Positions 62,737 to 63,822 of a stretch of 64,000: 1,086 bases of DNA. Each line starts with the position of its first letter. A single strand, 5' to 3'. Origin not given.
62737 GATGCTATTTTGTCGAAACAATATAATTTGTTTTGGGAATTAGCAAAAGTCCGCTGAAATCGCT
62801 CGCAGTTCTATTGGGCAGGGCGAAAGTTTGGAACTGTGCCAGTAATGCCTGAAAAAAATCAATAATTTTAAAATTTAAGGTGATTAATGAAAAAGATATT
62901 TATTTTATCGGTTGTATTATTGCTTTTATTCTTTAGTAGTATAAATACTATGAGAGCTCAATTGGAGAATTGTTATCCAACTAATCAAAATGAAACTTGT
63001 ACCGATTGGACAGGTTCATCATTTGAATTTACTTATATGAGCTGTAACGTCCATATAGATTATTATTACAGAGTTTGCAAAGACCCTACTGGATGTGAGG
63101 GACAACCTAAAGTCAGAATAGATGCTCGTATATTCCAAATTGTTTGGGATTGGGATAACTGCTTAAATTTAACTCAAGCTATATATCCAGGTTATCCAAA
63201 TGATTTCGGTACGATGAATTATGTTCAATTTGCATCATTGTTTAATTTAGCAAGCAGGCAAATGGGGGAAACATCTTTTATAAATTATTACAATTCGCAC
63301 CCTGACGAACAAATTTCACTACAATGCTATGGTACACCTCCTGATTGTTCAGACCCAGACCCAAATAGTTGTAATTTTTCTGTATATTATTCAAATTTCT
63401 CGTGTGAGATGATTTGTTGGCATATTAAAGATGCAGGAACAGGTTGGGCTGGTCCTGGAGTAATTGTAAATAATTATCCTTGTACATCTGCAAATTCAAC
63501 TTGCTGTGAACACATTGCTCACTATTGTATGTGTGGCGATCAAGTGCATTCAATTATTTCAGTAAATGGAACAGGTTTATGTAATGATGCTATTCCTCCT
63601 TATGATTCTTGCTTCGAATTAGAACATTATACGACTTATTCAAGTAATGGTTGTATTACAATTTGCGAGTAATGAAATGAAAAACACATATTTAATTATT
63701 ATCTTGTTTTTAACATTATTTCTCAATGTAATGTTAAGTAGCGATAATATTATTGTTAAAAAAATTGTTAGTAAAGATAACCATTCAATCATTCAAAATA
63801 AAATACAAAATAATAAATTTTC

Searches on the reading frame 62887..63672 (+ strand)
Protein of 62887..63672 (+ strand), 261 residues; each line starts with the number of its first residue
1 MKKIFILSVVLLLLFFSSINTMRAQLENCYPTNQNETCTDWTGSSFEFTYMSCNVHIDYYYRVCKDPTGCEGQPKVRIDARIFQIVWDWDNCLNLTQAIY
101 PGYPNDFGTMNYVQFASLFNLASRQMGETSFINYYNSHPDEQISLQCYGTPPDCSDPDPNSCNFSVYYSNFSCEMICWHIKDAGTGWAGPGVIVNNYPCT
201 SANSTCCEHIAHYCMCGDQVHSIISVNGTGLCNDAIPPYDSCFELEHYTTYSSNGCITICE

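Call 12: search_protein_families(library=pfam, proteins=[window:62887-63672:+], max_evalue=0.01)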
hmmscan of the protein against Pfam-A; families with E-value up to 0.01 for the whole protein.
window:62887-63672:+ (261 aa): 0 families

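Call 16: find_encoding_contigs(protein=window:62887-63672:+, flank=3000, max_places=10)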
Protein window:62887-63672:+ (261 aa): 3 contigs read that carry it; 3 places shown.
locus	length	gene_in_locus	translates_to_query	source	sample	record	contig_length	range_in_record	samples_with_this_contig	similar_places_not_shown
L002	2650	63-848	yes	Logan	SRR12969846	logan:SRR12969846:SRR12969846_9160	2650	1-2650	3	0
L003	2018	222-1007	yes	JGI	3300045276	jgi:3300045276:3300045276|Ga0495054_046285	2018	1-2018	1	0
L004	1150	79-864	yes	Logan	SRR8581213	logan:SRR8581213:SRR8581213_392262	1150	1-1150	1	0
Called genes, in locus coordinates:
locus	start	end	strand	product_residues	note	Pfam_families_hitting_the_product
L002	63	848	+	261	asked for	-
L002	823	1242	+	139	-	-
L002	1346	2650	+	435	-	?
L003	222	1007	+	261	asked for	-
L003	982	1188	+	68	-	-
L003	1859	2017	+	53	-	?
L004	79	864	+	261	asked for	-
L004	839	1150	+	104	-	?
